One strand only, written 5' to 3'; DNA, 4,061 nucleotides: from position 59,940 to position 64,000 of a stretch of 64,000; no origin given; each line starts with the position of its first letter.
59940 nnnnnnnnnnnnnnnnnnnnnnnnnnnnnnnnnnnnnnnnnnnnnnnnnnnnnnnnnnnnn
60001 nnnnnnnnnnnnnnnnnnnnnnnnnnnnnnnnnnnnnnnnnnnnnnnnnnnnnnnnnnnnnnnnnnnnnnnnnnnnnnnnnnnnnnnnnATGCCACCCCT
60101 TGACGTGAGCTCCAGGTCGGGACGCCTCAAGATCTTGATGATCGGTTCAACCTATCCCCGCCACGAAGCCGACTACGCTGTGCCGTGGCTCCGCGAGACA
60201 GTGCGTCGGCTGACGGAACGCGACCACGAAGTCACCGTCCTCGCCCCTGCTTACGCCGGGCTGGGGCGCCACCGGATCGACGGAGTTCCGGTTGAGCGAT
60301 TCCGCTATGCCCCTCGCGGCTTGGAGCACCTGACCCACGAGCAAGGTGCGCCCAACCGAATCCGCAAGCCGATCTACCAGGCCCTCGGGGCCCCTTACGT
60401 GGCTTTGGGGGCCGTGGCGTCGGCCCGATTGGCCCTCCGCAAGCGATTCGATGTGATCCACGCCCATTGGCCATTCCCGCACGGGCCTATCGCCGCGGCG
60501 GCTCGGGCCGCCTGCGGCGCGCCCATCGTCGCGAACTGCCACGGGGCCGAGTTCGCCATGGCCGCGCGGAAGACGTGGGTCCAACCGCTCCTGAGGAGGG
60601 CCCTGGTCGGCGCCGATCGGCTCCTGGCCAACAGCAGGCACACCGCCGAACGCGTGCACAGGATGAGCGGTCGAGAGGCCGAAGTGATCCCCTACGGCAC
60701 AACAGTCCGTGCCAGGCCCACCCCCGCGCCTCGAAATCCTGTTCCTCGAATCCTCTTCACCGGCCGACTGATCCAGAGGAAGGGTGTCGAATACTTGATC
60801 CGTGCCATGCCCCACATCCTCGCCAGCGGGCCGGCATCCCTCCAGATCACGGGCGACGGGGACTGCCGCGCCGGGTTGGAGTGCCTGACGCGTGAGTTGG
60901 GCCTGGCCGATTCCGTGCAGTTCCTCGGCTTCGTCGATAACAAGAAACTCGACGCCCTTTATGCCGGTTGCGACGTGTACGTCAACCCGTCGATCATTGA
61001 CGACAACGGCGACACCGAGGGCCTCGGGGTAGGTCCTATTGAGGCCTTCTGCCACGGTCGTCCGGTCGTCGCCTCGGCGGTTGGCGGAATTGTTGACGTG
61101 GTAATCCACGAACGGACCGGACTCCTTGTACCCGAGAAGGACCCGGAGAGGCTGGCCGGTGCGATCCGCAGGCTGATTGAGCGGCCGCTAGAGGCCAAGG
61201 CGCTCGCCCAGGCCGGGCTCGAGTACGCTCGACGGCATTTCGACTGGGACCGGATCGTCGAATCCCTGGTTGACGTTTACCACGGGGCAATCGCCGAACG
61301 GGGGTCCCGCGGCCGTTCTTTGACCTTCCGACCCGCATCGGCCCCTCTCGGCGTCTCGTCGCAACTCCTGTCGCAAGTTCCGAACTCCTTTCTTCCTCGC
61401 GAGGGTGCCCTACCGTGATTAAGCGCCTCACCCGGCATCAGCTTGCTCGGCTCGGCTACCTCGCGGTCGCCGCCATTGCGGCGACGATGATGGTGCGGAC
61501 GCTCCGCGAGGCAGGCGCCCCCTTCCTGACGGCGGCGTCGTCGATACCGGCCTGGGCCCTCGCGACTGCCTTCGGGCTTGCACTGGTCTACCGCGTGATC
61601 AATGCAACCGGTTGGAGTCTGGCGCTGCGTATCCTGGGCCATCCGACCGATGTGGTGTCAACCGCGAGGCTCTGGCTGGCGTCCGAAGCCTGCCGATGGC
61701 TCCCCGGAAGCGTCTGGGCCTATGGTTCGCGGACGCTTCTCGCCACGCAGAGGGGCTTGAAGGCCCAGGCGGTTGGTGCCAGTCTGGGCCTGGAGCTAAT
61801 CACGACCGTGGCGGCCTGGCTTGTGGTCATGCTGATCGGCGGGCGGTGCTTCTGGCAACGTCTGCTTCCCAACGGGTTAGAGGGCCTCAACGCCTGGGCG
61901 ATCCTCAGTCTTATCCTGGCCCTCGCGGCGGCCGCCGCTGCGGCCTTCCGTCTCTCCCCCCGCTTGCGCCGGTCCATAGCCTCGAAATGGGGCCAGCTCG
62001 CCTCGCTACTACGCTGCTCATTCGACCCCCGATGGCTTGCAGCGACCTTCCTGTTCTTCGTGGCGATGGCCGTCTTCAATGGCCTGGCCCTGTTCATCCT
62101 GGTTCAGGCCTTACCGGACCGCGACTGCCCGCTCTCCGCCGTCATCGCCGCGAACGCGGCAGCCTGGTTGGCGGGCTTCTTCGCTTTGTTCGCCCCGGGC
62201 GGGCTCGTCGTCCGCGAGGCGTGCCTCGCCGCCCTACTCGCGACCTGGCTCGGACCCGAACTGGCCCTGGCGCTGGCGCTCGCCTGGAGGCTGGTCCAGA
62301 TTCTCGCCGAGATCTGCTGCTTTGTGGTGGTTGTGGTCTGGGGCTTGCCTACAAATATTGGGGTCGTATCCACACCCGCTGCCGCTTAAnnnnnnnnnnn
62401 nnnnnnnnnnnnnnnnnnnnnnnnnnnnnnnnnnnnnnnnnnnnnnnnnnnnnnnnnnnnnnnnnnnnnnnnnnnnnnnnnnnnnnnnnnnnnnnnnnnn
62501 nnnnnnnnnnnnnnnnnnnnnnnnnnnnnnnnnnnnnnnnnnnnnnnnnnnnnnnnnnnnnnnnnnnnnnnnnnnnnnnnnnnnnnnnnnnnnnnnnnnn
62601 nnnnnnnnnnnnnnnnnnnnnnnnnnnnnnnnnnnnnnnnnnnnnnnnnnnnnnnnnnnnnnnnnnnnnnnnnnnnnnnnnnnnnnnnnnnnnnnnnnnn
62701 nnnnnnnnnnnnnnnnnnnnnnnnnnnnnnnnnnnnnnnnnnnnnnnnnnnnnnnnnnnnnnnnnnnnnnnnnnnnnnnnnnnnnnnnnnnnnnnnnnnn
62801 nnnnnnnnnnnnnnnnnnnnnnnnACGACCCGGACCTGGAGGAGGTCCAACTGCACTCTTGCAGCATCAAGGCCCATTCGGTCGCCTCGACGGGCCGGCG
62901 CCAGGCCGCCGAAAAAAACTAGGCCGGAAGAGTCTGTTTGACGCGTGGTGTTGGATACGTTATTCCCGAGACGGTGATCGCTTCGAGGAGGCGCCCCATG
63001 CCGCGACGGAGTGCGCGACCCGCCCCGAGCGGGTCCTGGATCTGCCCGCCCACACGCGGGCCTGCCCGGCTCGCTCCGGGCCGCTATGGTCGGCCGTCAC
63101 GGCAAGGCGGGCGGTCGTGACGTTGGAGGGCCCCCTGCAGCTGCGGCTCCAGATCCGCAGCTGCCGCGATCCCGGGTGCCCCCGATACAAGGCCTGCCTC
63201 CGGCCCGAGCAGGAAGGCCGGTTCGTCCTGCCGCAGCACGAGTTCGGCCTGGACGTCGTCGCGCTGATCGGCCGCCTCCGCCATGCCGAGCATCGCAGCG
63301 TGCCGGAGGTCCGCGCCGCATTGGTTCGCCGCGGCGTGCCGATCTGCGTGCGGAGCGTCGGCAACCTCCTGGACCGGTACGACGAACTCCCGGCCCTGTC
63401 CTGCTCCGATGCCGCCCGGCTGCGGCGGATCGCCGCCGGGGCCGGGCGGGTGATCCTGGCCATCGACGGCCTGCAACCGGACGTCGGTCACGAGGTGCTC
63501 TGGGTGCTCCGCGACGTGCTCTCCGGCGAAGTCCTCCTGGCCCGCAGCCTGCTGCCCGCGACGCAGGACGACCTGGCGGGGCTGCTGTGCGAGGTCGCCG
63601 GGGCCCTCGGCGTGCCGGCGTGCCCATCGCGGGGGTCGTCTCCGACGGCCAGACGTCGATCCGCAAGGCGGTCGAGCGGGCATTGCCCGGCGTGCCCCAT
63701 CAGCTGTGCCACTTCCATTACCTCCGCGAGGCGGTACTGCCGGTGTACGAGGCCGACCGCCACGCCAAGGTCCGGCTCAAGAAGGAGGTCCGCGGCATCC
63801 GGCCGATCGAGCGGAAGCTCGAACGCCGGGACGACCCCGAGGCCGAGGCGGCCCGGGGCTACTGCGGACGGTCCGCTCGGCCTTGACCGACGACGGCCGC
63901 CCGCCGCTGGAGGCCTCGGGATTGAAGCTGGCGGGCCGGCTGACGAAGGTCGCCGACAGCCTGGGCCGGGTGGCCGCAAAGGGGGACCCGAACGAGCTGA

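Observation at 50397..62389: Divergent envelope-glycosylation cluster: Ugd, ArnC-like GT2, GT4 and flippase-like protein facing a HlyD adaptor, TPR membrane protein and beta-sandwich-fused GT-C enzyme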

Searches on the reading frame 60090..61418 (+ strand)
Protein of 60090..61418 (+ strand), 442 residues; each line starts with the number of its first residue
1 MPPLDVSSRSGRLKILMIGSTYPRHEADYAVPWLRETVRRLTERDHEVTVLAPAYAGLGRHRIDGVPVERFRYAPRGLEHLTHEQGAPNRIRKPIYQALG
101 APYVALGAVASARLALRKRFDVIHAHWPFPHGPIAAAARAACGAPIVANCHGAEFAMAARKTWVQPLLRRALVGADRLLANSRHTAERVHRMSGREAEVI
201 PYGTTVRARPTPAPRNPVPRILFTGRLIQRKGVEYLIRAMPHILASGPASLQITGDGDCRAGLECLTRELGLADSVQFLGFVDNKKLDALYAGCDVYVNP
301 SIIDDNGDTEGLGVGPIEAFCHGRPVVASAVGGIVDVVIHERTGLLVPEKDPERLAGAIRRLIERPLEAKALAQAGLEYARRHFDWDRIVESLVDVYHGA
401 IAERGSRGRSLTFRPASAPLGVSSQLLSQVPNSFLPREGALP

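Call 4: search_protein_families(library=pfam, proteins=[window:60090-61418:+], max_evalue=0.01)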
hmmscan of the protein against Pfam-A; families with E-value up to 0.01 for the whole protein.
window:60090-61418:+ (442 aa): 7 families
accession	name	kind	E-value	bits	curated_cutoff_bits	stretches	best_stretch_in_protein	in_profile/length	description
PF13692.12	Glyco_trans_1_4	-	2.3e-37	128.8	27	1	219-364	2-141/142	Glycosyl transferases group 1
PF00534.26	Glycos_transf_1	-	8.7e-36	123.5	26.4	1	218-376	15-169/172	Glycosyl transferases group 1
PF13439.12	Glyco_transf_4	-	1.4e-21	77.7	28.5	1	34-203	8-165/170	Glycosyltransferase Family 4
PF13579.12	Glyco_trans_4_4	-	1.4e-19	71.5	29.7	1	34-203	7-158/158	Glycosyl transferase 4-like domain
PF20706.3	GT4-conflict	-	6.9e-08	32.3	26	1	194-393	171-385/385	Family 4 Glycosyltransferase in conflict systems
PF13524.12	Glyco_trans_1_2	-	1.1e-07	32.3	25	1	275-394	28-143/144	Glycosyl transferase-like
PF13477.12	Glyco_trans_4_2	-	1.7e-06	28.7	23.4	1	106-182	61-139/139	Glycosyl transferase 4-like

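Call 14: search_protein_families(library=ncbifam, proteins=[window:60090-61418:+], max_evalue=0.001)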
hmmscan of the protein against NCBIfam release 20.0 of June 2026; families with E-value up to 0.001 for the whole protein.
window:60090-61418:+ (442 aa): 39 families (the best 25 are shown)
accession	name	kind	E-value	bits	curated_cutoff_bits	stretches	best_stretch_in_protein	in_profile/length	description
NF041876.1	EPS_EpsE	equivalog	4.7e-29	101.8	400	1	188-389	179-385/389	exopolysaccharide biosynthesis GT4 family glycosyltransferase EpsE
TIGR03999.1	thiol_BshA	equivalog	1.7e-25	89.8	273.7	1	109-399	74-372/375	N-acetyl-alpha-D-glucosaminyl L-malate synthase BshA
NF047684.1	TeichurnBiosyTuaC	equivalog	5e-24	84.9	550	1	13-400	1-389/391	teichuronic acid biosynthesis protein TuaC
TIGR04063.1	stp3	hypoth_equivalog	8.9e-24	84.1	442.05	1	222-400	217-395/397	TIGR04063 family PEP-CTERM/XrtA system glycosyltransferase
TIGR02149.1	glgA_Coryne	subfamily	1.7e-23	83.4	302.4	1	219-398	205-388/391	glycogen synthase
TIGR03449.1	mycothiol_MshA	equivalog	2.3e-23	82.7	462.5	1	221-402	223-405/406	D-inositol-3-phosphate glycosyltransferase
TIGR03088.1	stp2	hypoth_equivalog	6.9e-23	81.3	409.05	1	220-398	196-371/374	TIGR03088 family PEP-CTERM/XrtA system glycosyltransferase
TIGR04005.1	wcaL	equivalog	6.1e-18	64.9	537.6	1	118-362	117-367/406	colanic acid biosynthesis glycosyltransferase WcaL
NF038229.1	Glyco4_Geo_Pelo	equivalog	9e-18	64.4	400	1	115-400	51-336/338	GPMC system family 4 glycosyltransferase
TIGR02095.1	glgA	subfamily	2.3e-16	59.5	328.45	1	217-399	293-476/477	glycogen/starch synthase, ADP-glucose type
TIGR04047.1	MSMEG_0565_glyc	hypoth_equivalog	4.6e-16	58.9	259.85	1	115-398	82-372/373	MSMEG_0565 family glycosyltransferase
NF053787.1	GlcN_PG_synth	equivalog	3.9e-15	55.5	480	1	119-399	82-358/361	N-acetylglucosaminyl phosphatidylglycerol synthase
TIGR04157.1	glyco_rSAM_CFB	subfamily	5.5e-15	55.2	400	1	221-351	230-352/406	TIGR04157 family glycosyltransferase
NF038295.1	EPS_HpsP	equivalog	1.2e-12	47.6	550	1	216-398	205-385/388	hormogonium polysaccharide biosynthesis glycosyltransferase HpsP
NF007640.0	PRK10307.1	subfamily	4.1e-12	45.7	276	1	221-396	232-403/411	WcaI family glycosyltransferase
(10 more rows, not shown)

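Call 63: search_solved_structures(query=window:60090-61418:+, max_evalue=0.00001)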
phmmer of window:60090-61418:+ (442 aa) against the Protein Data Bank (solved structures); distinct sequences matched with E-value up to 0.00001: 50.
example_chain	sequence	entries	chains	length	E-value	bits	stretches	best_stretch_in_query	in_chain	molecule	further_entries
6kih_A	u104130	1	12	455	1.6e-26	96.3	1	196-401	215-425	Tll1590 protein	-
3okc_A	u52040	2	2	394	3.1e-22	82.1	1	111-397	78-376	GDP-mannose-dependent alpha-(1-6)-phosphatidylinositol monomannoside mannosyltransferase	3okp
3oka_A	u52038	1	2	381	3.2e-22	82.1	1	111-396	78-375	GDP-mannose-dependent alpha-(1-6)-phosphatidylinositol monomannoside mannosyltransferase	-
5d00_A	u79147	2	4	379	9.5e-16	60.8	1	102-398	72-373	N-acetyl-alpha-D-glucosaminyl L-malate synthase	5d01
7qsg_A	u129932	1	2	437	1.3e-15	60.3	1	100-403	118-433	D-inositol 3-phosphate glycosyltransferase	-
4n9w_A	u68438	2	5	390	1.3e-13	53.7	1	119-398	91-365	GDP-mannose-dependent alpha-(1-2)-phosphatidylinositol mannosyltransferase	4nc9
2gej_A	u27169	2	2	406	1.5e-13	53.6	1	119-398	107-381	PHOSPHATIDYLINOSITOL MANNOSYLTRANSFERASE (PimA)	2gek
2jjm_A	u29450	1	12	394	2.6e-13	52.7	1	102-402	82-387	GLYCOSYL TRANSFERASE, GROUP 1 FAMILY PROTEIN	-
3mbo_A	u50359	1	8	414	3.1e-13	52.5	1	102-402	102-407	Glycosyltransferase, group 1 family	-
6d9t_A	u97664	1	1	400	1.2e-12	50.5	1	111-374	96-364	Glycosyl transferase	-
6n1x_A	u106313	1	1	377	1.4e-12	50.4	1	111-367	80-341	Glycosyltransferase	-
3c4q_A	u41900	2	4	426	3e-11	46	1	220-408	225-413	Predicted glycosyltransferases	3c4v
3c48_A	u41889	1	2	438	3.3e-11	45.8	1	220-408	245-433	Predicted glycosyltransferases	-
6tvp_A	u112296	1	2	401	6.6e-11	44.8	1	219-398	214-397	Alpha-maltose-1-phosphate synthase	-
2bis_A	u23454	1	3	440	1.3e-09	40.6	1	222-401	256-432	GLGA GLYCOGEN SYNTHASE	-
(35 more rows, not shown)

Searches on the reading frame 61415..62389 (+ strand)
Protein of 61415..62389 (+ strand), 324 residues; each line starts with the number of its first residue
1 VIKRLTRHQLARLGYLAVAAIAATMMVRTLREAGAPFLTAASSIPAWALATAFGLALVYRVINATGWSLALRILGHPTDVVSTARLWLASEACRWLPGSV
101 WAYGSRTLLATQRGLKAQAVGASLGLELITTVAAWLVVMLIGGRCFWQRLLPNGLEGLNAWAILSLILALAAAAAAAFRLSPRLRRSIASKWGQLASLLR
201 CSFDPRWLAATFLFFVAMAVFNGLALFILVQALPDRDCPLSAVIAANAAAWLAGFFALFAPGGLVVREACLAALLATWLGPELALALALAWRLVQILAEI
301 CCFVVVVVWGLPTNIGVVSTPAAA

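Call 4: search_protein_families(library=pfam, proteins=[window:61415-62389:+], max_evalue=0.01)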
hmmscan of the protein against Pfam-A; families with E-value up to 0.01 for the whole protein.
window:61415-62389:+ (324 aa): 1 family
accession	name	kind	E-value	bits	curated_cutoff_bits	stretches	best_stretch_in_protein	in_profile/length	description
PF03706.18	LPG_synthase_TM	-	1.7e-10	41.3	33.4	1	20-297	6-296/302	Lysylphosphatidylglycerol synthase TM region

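Call 14: search_protein_families(library=ncbifam, proteins=[window:61415-62389:+], max_evalue=0.001)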
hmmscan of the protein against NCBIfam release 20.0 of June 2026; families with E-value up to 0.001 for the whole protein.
window:61415-62389:+ (324 aa): 0 families

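Call 61: search_solved_structures(query=window:61415-62389:+, max_evalue=10)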
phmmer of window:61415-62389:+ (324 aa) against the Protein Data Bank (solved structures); distinct sequences matched with E-value up to 10: 0.

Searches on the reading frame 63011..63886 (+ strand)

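Call 59: search_protein_families(library=pfam, proteins=[window:63011-63886:+], max_evalue=0.001)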
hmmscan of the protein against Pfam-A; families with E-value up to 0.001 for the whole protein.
window:63011-63886:+ (291 aa): 1 family
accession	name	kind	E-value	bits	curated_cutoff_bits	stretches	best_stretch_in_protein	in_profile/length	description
PF10551.15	MULE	-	0.00063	20.6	27.6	1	208-238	67-97/99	MULE transposase domain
